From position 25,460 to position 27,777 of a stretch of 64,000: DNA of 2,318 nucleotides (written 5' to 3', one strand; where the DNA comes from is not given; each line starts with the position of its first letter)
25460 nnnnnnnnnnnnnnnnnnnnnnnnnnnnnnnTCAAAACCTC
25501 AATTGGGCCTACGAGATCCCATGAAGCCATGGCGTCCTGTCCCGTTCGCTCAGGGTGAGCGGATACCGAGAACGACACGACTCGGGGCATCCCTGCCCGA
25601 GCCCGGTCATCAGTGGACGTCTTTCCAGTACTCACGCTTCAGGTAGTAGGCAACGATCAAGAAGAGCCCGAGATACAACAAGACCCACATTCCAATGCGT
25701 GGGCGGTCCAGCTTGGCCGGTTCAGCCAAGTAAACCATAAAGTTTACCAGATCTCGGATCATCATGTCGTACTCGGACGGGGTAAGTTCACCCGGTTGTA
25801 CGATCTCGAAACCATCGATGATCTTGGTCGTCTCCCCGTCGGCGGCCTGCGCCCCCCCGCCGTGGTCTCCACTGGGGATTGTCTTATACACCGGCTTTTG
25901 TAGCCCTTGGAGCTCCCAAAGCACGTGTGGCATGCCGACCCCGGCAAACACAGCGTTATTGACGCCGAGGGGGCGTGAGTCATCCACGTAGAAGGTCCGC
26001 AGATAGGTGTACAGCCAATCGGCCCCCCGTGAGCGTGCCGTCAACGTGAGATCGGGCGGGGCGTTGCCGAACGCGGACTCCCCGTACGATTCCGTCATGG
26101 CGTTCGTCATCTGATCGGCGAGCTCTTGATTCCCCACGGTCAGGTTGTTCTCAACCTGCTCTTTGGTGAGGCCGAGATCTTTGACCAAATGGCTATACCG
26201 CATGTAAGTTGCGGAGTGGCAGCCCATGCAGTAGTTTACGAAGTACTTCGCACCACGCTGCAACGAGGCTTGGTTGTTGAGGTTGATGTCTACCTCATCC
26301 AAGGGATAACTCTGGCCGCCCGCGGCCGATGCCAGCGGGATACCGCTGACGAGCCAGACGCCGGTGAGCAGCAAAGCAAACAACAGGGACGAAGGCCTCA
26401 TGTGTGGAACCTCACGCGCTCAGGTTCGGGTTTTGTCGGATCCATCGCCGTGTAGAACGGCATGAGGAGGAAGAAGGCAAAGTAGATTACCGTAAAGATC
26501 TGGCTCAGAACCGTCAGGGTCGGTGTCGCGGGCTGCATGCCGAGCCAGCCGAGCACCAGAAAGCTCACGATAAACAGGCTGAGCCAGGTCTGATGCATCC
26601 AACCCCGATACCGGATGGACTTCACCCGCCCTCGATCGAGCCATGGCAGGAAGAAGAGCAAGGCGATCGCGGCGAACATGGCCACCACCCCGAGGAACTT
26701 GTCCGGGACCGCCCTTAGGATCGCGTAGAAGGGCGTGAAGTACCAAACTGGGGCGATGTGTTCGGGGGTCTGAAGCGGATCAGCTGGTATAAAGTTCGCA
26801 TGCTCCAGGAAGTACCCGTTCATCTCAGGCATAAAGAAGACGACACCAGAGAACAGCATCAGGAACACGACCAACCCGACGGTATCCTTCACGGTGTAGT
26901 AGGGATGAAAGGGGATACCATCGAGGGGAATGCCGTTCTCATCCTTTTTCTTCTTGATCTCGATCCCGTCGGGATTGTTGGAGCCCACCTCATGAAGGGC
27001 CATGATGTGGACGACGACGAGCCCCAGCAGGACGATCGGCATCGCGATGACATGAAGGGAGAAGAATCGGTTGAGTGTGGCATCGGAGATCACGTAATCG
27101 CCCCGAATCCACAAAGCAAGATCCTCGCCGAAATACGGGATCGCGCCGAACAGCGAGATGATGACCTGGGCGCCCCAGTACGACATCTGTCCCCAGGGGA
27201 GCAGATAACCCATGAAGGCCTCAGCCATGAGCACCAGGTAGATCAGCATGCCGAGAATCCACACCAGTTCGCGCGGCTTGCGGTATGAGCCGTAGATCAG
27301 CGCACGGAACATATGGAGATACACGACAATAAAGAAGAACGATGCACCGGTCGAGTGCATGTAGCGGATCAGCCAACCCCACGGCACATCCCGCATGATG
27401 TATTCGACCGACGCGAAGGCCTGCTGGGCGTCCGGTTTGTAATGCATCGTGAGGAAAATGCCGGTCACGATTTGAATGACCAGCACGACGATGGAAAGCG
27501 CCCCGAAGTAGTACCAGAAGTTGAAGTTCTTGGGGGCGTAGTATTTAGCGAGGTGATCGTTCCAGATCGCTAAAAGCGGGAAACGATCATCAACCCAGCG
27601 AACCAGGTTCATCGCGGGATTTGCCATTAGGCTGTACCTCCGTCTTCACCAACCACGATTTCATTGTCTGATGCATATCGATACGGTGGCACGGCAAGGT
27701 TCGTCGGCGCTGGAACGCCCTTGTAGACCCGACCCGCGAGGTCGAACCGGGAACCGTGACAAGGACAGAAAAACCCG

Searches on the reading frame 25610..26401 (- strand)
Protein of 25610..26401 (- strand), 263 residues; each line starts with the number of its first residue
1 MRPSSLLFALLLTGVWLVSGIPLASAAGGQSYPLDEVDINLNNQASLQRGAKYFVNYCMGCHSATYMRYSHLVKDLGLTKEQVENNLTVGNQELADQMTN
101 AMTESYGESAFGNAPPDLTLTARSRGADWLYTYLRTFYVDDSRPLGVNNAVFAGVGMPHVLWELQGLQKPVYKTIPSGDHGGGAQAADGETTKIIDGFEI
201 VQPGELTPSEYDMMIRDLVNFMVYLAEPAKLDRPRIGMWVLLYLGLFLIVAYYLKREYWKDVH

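Call 78: search_protein_families(library=pfam, proteins=[window:25610-26401:-], max_evalue=0.00001)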
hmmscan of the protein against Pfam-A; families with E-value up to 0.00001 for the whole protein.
window:25610-26401:- (263 aa): 1 family
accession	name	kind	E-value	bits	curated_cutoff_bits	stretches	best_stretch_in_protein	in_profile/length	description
PF02167.20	Cytochrom_C1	-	1.7e-19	70.8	22.8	2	43-154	11-144/219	Cytochrome C1 family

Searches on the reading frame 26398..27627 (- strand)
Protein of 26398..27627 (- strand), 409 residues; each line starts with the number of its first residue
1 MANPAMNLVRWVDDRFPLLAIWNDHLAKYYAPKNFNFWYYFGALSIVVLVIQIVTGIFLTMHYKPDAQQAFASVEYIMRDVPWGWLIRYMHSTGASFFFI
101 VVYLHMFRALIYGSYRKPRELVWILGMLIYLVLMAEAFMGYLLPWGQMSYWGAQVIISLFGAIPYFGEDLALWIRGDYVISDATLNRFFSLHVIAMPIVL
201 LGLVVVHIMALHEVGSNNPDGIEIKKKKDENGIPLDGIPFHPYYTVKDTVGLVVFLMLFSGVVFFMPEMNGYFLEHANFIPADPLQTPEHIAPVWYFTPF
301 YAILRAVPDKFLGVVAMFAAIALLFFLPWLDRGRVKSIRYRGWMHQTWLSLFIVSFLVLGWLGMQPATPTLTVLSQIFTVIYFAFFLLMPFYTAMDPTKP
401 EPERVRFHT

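Call 78: search_protein_families(library=pfam, proteins=[window:26398-27627:-], max_evalue=0.00001)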
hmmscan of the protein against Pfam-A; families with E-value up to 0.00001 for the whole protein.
window:26398-27627:- (409 aa): 3 families
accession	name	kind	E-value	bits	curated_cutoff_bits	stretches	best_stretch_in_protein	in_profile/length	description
PF00033.24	Cytochrome_B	-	1.3e-67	227.7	27.2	1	28-215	3-189/189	Cytochrome b/b6/petB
PF00032.22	Cytochrom_B_C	-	1.8e-43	147.4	20.7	1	281-383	1-102/102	Cytochrome b(C-terminal)/b6/petD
PF13631.11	Cytochrom_B_N_2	-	2.7e-43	148.3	27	1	97-270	2-166/169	Cytochrome b(N-terminal)/b6/petB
